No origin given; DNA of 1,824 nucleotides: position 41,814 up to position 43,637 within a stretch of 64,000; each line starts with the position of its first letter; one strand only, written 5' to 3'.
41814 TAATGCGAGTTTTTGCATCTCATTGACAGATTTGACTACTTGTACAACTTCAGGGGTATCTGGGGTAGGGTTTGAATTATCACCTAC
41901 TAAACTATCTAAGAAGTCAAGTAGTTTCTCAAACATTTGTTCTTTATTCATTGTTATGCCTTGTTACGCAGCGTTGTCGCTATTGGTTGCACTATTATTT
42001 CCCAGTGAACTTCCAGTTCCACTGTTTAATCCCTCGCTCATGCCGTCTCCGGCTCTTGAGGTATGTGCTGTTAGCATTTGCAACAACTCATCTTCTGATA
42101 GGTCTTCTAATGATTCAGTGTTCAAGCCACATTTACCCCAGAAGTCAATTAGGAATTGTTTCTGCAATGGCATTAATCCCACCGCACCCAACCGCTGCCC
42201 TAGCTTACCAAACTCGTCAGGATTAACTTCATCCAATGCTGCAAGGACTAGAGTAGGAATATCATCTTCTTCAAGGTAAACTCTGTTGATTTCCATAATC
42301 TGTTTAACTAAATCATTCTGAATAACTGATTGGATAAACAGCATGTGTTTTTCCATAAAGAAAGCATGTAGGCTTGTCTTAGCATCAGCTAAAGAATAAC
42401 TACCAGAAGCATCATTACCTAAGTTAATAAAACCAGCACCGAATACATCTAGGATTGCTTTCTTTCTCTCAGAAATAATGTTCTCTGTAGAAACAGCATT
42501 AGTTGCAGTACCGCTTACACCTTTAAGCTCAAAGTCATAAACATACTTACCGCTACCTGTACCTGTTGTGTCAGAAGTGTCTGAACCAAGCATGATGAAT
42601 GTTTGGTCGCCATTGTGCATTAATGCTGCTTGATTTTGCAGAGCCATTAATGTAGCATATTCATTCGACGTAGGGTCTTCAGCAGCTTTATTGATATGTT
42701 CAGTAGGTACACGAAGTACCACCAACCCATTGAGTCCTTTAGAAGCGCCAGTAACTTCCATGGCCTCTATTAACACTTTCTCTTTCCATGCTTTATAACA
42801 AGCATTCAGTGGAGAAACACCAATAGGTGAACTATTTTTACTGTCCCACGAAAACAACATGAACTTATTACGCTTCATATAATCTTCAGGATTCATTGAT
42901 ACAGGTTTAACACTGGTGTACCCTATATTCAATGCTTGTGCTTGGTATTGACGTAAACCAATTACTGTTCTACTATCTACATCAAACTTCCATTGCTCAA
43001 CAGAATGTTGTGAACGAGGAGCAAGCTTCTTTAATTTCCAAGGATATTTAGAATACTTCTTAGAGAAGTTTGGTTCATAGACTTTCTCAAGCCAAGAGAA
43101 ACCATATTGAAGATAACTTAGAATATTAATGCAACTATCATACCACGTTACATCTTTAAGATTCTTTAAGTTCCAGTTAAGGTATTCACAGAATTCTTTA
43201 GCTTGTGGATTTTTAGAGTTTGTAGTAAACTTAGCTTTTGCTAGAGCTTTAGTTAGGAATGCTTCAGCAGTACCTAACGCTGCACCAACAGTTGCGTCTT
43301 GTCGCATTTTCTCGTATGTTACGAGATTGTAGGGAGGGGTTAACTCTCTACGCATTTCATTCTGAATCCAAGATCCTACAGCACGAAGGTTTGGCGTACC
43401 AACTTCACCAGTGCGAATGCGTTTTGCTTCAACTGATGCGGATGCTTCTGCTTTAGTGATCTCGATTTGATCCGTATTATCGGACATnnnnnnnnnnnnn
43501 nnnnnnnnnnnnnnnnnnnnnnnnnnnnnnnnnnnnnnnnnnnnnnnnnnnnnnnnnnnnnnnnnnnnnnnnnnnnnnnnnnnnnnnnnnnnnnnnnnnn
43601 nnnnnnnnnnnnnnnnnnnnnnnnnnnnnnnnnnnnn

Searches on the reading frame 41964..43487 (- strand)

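Call 73: search_protein_families(library=pfam, proteins=[window:41964-43487:-], max_evalue=0.01)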
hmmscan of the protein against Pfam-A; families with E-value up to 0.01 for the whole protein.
window:41964-43487:- (507 aa): 1 family
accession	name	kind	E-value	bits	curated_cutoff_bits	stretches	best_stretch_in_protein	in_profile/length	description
PF06074.18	Portal_Mu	-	9e-17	61.8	23.9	1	57-444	3-328/336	Portal protein of Mu bacteriophage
